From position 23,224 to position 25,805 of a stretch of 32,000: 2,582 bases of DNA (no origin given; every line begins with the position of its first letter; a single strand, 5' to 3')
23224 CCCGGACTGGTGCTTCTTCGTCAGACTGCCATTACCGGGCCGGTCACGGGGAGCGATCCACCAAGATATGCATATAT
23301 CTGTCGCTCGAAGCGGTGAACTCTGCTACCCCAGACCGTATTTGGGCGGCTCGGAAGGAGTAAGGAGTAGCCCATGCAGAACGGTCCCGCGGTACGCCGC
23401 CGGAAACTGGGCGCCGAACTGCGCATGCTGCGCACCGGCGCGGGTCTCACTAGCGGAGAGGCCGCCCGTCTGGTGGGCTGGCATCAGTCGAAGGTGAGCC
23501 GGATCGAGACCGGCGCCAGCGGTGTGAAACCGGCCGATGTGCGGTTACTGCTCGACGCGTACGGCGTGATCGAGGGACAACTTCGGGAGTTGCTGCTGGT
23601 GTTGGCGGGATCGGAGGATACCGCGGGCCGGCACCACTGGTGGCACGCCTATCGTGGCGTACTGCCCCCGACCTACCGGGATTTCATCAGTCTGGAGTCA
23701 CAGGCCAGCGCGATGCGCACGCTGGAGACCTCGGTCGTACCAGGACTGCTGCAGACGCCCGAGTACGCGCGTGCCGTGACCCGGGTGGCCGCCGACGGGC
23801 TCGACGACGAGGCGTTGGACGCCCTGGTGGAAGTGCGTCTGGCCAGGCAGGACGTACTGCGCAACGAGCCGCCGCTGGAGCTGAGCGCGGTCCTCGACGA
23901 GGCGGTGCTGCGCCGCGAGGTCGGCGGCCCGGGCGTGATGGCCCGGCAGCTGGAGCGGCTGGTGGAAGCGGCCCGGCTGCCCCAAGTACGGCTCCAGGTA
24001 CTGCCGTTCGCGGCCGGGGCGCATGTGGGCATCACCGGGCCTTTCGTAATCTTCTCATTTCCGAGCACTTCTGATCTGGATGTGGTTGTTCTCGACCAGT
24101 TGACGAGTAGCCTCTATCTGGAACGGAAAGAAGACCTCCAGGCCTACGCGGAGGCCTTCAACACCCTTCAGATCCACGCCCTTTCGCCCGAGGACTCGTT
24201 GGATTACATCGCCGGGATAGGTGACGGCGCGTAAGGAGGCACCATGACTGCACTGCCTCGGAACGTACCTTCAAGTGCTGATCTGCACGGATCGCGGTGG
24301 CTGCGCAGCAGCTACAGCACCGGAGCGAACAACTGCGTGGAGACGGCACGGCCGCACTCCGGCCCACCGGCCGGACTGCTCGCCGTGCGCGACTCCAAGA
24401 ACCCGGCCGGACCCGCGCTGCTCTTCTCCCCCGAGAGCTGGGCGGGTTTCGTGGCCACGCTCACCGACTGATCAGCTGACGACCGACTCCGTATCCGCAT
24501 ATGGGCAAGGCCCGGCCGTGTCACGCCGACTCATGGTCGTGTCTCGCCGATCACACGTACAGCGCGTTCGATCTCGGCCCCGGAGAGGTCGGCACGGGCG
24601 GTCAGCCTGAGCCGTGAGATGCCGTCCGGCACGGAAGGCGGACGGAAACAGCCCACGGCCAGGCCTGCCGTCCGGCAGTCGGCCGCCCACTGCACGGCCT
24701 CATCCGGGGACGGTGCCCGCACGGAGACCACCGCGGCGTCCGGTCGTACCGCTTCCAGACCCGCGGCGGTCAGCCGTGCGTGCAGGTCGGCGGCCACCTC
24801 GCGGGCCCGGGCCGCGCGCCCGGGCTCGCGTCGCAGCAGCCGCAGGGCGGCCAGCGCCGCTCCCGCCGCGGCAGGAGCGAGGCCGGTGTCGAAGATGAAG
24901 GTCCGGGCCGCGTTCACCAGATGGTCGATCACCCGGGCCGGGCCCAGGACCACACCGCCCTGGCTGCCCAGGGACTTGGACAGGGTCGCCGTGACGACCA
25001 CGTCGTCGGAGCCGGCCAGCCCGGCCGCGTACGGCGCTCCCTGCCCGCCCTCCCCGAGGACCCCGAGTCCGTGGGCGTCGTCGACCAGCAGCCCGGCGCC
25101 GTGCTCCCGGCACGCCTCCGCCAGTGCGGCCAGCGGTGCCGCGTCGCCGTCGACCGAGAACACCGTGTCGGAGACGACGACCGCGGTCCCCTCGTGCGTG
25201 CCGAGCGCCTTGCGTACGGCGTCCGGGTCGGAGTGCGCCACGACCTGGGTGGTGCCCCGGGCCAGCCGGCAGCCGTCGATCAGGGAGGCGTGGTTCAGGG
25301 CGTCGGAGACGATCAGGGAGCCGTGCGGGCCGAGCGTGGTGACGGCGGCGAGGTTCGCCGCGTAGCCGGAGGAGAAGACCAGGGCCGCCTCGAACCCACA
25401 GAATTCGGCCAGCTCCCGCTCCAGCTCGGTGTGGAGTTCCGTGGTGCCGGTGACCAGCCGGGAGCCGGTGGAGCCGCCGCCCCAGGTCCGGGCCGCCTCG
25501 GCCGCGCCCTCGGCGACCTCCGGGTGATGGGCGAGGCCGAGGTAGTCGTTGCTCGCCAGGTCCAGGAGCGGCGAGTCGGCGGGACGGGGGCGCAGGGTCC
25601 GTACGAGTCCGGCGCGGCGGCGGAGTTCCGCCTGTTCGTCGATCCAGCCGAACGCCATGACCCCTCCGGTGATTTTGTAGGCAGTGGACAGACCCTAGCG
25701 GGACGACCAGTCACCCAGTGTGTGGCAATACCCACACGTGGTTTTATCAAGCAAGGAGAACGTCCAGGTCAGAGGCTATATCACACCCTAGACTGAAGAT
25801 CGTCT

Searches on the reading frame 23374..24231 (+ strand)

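Call 56: search_protein_families(library=pfam, proteins=[window:23374-24231:+], max_evalue=0.001)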
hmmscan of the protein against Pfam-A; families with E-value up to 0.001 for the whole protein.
window:23374-24231:+ (286 aa): 3 families
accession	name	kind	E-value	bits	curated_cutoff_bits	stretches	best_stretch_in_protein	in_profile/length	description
PF19054.6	DUF5753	-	1.1e-59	201.5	23.4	1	101-280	1-177/178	Domain of unknown function (DUF5753)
PF13560.12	HTH_31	-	7.7e-18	65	27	1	12-74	2-64/64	Helix-turn-helix domain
PF01381.28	HTH_3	-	2.2e-06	28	23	1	16-65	1-50/55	Helix-turn-helix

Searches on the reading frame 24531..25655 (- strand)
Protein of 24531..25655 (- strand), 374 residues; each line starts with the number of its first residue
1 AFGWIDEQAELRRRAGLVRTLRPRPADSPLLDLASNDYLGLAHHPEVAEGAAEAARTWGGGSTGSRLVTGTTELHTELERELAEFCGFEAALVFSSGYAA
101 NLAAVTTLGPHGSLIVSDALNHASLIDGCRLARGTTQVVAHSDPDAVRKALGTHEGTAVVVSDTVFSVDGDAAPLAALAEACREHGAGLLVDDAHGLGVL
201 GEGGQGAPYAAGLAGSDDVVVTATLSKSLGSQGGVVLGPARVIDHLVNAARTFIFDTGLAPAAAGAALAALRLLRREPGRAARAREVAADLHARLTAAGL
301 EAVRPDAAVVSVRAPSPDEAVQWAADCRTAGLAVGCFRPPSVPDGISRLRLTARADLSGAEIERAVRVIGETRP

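Call 56: search_protein_families(library=pfam, proteins=[window:24531-25655:-], max_evalue=0.001)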
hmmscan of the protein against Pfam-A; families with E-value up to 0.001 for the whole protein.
window:24531-25655:- (374 aa): 5 families
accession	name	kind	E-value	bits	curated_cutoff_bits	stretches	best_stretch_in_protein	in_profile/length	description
PF00155.27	Aminotran_1_2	-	1.7e-58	199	19.7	1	30-369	3-361/361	Aminotransferase class I and II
PF01212.27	Beta_elim_lyase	-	1.8e-07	31.2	27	1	71-306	30-276/288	Beta-eliminating lyase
PF01053.26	Cys_Met_Meta_PP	-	8.4e-07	28.3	27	1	75-201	54-182/381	Cys/Met metabolism PLP-dependent enzyme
PF01041.23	DegT_DnrJ_EryC1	-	2e-05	24.4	19.8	1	75-201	26-154/360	DegT/DnrJ/EryC1/StrS aminotransferase family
PF00266.25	Aminotran_5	-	0.00047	19.7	21.5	1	63-196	33-179/371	Aminotransferase class-V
